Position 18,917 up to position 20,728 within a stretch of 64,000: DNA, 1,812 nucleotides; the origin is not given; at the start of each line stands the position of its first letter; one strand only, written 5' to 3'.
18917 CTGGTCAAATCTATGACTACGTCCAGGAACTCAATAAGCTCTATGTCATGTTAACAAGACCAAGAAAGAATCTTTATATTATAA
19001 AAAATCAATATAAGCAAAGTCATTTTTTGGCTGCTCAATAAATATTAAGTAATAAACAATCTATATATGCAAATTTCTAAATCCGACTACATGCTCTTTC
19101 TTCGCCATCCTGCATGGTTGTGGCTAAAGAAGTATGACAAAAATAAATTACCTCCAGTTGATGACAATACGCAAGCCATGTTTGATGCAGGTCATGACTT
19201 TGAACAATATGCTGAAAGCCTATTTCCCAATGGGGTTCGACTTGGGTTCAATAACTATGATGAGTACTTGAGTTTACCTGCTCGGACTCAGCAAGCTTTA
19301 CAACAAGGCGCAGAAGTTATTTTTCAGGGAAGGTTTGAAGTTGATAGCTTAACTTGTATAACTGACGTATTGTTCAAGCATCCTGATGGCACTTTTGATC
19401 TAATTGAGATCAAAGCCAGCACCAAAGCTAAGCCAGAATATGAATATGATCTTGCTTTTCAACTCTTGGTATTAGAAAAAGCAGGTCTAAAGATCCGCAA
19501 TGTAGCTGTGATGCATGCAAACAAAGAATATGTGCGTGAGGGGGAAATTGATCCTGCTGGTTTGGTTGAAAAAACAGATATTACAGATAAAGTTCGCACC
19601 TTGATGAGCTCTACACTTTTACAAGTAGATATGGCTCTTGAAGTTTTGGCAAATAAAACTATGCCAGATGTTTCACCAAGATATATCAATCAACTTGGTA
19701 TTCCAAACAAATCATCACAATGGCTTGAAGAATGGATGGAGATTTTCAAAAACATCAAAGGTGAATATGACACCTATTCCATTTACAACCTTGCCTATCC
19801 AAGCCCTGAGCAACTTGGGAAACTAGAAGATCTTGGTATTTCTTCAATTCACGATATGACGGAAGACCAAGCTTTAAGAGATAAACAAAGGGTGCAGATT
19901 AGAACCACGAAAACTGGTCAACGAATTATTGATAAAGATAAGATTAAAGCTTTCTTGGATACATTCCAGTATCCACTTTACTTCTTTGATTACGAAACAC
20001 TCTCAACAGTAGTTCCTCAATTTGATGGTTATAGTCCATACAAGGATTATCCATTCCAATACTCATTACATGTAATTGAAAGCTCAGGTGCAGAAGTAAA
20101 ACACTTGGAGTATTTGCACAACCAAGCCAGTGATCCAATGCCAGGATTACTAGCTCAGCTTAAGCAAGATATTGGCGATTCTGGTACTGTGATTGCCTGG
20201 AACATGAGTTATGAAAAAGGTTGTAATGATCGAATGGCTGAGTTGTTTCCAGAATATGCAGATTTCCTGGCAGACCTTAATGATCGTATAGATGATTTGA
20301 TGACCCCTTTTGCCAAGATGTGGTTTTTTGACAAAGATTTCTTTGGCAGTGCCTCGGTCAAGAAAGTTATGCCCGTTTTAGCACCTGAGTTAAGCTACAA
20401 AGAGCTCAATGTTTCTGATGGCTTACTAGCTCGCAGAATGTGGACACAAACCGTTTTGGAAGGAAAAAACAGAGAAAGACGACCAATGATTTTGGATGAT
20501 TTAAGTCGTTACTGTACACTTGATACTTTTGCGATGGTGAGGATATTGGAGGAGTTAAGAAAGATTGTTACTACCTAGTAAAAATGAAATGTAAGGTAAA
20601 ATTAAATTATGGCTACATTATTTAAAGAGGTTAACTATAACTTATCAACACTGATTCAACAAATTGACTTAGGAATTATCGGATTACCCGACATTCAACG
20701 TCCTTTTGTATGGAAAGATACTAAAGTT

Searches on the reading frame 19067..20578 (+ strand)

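Call 17: search_protein_families(library=pfam, proteins=[window:19067-20578:+], max_evalue=0.001)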
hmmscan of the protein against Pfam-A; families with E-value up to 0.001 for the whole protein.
window:19067-20578:+ (503 aa): 2 families
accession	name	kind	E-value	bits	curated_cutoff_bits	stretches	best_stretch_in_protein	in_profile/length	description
PF11074.14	DUF2779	-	1.5e-37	129.1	23.3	1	305-430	1-126/126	Domain of unknown function(DUF2779)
PF01930.23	Cas_Cas4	-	0.00036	21.1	22.7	1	100-183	57-138/160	Domain of unknown function DUF83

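Call 67: search_protein_families(library=padloc, proteins=[window:19067-20578:+], max_evalue=0.00001)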
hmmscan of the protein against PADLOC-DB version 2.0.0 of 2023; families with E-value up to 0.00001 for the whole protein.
window:19067-20578:+ (503 aa): 0 families
